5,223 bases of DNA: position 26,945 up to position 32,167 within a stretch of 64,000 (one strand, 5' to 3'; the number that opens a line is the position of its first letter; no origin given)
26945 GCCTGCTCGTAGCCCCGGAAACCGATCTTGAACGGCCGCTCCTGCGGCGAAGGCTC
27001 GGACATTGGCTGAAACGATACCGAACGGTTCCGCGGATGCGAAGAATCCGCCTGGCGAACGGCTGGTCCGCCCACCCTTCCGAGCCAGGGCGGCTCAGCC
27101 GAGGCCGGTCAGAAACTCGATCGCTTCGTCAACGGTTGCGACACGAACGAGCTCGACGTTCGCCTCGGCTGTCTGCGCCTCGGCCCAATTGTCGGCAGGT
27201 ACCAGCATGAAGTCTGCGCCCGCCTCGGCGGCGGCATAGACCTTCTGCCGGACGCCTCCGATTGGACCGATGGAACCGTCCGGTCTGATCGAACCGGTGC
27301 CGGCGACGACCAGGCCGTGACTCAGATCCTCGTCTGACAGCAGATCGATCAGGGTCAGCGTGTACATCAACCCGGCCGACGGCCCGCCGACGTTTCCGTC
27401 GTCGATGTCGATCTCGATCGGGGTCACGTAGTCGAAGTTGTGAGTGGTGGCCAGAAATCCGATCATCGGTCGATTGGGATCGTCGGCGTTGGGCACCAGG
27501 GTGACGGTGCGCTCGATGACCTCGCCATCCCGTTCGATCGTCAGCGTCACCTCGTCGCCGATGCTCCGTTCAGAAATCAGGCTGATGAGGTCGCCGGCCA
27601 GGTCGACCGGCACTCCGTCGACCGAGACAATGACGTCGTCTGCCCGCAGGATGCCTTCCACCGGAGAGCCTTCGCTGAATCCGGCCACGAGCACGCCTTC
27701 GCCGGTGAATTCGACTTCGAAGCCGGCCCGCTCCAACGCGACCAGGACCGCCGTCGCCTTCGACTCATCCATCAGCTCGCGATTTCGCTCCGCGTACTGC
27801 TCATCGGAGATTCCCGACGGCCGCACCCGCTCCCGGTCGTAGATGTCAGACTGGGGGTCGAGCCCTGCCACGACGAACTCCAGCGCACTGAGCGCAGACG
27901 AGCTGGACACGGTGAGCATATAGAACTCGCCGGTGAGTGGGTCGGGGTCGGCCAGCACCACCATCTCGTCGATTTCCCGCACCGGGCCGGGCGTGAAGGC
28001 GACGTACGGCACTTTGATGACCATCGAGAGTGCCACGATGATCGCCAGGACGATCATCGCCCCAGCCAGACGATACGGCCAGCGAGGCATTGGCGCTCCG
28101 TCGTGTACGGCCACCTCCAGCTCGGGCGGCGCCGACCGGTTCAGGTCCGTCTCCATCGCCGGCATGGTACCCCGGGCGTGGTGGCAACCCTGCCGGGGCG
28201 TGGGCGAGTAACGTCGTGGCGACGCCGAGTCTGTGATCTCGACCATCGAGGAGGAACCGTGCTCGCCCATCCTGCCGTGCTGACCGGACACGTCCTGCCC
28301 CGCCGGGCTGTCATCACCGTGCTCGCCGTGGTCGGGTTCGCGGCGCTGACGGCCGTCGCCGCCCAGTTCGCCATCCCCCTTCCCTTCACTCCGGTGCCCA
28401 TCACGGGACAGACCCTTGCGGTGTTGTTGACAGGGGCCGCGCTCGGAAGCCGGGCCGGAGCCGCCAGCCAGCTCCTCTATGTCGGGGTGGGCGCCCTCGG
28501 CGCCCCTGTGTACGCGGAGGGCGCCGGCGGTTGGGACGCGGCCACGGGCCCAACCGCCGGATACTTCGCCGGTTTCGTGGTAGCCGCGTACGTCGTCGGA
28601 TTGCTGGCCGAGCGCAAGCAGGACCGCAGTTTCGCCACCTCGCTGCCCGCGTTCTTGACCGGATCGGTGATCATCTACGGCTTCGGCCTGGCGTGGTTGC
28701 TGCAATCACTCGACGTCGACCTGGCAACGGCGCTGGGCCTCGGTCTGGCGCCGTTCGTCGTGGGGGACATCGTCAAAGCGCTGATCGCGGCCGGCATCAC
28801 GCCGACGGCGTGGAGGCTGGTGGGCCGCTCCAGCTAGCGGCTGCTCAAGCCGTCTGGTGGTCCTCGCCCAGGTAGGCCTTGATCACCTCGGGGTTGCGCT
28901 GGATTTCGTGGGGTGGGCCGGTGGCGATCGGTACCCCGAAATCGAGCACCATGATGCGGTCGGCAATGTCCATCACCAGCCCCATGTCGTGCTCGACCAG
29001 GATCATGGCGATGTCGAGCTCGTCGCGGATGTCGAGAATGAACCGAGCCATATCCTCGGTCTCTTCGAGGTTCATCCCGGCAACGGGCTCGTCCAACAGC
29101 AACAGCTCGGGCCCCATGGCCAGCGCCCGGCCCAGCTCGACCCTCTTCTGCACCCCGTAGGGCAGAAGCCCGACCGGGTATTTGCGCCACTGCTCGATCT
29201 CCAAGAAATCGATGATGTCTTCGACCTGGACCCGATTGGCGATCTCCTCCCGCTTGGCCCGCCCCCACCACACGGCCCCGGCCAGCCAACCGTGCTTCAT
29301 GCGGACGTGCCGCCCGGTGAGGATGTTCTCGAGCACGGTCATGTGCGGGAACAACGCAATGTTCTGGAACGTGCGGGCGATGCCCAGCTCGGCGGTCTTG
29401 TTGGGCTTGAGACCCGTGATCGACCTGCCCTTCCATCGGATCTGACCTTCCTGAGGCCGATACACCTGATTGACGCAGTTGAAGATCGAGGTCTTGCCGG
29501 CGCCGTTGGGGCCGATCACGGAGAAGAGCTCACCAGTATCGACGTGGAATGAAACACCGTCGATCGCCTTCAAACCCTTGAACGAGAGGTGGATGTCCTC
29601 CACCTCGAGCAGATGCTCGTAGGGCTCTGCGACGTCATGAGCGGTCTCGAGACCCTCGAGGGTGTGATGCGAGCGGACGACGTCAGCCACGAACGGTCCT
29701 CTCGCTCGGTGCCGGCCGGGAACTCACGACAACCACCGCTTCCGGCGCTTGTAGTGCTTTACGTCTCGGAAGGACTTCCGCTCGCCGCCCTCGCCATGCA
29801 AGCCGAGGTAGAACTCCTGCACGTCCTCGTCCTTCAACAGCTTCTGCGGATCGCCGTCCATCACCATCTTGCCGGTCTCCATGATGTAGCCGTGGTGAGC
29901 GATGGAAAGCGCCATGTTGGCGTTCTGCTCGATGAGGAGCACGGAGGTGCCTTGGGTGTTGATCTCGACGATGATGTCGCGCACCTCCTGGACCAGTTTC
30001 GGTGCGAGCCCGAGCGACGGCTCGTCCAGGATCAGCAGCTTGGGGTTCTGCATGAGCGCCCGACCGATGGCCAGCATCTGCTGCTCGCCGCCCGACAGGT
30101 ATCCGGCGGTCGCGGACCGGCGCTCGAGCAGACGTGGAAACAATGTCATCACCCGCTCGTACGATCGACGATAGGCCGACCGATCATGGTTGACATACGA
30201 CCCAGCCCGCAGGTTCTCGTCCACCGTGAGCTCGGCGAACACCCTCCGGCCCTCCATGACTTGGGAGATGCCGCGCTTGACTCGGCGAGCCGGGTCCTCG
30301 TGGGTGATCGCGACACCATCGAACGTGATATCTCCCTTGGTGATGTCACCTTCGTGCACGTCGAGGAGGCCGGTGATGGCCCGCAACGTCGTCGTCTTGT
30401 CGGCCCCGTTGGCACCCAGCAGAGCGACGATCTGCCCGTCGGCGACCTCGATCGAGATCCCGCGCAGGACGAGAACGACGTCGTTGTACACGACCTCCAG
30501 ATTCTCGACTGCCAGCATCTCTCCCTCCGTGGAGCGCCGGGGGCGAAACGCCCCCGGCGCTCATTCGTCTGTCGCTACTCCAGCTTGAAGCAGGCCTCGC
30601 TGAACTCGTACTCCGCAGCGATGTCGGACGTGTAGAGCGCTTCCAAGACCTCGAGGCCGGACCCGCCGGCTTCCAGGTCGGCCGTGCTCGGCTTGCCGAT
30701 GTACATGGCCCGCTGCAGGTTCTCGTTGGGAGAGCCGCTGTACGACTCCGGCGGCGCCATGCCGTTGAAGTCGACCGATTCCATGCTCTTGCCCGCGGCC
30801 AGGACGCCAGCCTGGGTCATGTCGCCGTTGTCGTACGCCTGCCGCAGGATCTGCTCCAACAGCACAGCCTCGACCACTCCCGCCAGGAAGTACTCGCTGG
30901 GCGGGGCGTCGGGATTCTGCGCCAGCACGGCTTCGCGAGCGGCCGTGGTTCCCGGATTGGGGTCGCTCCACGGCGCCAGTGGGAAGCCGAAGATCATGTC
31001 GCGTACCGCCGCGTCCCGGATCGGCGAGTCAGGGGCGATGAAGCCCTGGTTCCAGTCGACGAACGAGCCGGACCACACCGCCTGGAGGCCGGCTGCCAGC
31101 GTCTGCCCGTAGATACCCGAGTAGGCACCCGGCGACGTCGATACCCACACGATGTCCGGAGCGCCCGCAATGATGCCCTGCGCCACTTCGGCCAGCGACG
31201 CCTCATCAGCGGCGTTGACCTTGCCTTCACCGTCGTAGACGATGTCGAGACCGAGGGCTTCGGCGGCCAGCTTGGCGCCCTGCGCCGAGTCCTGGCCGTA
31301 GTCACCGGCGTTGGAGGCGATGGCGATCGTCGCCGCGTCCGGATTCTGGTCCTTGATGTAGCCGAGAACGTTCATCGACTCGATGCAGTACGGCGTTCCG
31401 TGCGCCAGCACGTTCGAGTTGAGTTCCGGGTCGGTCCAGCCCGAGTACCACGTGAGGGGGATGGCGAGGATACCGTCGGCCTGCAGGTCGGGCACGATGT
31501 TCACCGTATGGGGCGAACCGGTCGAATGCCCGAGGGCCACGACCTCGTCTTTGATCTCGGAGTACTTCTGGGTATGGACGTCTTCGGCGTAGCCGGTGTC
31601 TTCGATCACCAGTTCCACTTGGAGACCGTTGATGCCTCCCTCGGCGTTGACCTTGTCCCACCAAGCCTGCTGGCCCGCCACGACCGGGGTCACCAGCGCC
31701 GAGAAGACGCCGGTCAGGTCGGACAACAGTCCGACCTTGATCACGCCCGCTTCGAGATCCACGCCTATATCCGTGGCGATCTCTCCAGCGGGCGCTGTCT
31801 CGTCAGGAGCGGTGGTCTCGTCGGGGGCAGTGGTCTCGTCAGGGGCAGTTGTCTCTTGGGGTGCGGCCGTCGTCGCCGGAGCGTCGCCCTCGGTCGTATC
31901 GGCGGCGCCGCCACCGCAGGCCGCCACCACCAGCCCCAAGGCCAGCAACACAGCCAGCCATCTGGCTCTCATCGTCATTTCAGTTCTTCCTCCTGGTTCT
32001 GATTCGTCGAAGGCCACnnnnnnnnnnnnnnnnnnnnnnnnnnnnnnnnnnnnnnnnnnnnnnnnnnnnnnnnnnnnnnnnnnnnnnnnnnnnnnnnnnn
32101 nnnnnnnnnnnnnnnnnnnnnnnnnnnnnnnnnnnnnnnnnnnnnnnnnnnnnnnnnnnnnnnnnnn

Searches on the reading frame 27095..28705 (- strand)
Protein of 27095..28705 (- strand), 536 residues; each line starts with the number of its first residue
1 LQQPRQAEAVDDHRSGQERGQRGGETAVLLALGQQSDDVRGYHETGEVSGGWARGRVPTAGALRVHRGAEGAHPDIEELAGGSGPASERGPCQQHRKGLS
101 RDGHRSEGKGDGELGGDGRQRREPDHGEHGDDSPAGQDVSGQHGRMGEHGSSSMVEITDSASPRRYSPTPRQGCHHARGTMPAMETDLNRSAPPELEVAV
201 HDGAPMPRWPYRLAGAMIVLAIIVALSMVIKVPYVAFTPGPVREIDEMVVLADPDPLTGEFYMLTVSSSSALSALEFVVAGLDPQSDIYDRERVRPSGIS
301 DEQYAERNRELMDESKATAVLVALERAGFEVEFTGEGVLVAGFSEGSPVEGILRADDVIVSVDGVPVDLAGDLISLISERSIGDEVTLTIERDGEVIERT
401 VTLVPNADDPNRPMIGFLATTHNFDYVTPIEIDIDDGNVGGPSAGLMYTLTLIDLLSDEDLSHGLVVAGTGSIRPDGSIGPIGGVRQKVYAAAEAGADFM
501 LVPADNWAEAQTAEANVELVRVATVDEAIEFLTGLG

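Call 46: search_protein_families(library=pfam, proteins=[window:27095-28705:-], max_evalue=0.0001)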
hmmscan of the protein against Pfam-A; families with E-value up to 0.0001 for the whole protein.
window:27095-28705:- (536 aa): 3 families
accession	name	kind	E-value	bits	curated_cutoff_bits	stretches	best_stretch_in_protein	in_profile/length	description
PF13180.12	PDZ_2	-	3.8e-12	46.7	27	1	328-403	4-80/80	PDZ domain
PF05362.19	Lon_C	-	1.7e-10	41.3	21.1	1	430-527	96-197/205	Lon protease (S16) C-terminal proteolytic domain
PF17820.7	PDZ_6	-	4.7e-05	23.5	27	0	346-392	8-54/54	PDZ domain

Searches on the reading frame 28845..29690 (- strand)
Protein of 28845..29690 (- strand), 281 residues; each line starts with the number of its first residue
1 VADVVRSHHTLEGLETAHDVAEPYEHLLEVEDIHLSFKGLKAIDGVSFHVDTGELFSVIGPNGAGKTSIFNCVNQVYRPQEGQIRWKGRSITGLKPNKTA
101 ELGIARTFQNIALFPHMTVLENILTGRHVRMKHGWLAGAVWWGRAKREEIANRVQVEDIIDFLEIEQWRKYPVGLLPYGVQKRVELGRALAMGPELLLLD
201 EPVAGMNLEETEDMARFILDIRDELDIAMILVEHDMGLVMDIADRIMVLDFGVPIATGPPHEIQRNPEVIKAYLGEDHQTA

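Call 46: search_protein_families(library=pfam, proteins=[window:28845-29690:-], max_evalue=0.0001)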
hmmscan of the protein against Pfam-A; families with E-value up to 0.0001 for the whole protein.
window:28845-29690:- (281 aa): 3 families
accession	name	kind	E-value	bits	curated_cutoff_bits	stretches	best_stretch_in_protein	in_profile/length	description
PF00005.33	ABC_tran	-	9.1e-29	101.2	25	1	44-204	2-137/137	ABC transporter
PF12399.14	BCA_ABC_TP_C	-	1.7e-12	47.1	25.5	1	255-278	3-26/27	Branched-chain amino acid ATP-binding cassette transporter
PF13476.12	AAA_23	-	5.3e-05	24.4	27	1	35-74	2-40/201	AAA domain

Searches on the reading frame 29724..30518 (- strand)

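Call 46: search_protein_families(library=pfam, proteins=[window:29724-30518:-], max_evalue=0.0001)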
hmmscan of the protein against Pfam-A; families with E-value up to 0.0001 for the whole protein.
window:29724-30518:- (264 aa): 2 families
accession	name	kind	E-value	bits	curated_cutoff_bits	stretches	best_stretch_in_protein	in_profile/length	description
PF00005.33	ABC_tran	-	4.1e-27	95.9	25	1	18-168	1-136/137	ABC transporter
PF13304.12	AAA_21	-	4.9e-09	37.1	27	0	141-195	238-295/304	AAA domain, putative AbiEii toxin, Type IV TA system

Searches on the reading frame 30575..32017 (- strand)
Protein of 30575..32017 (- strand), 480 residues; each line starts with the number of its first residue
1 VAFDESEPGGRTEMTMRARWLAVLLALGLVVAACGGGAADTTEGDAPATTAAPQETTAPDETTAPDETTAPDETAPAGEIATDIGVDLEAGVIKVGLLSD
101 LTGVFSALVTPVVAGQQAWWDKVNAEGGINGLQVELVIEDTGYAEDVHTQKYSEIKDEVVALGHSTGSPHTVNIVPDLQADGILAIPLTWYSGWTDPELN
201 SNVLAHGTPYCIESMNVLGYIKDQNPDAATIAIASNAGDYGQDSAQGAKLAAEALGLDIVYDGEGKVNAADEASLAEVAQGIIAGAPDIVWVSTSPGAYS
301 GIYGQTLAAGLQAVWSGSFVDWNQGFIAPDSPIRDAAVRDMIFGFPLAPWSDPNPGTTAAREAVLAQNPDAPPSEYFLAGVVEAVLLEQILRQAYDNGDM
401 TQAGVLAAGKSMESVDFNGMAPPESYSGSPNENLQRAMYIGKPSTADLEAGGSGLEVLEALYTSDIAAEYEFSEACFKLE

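Call 46: search_protein_families(library=pfam, proteins=[window:30575-32017:-], max_evalue=0.0001)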
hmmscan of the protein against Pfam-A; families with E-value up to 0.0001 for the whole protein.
window:30575-32017:- (480 aa): 2 families
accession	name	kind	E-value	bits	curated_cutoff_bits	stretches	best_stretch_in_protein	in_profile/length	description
PF13458.12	Peripla_BP_6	-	1.4e-38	133.9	31.7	1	93-442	2-337/343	Periplasmic binding protein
PF13433.12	Peripla_BP_5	-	8.7e-05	22.2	27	0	93-154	1-62/363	Periplasmic binding protein domain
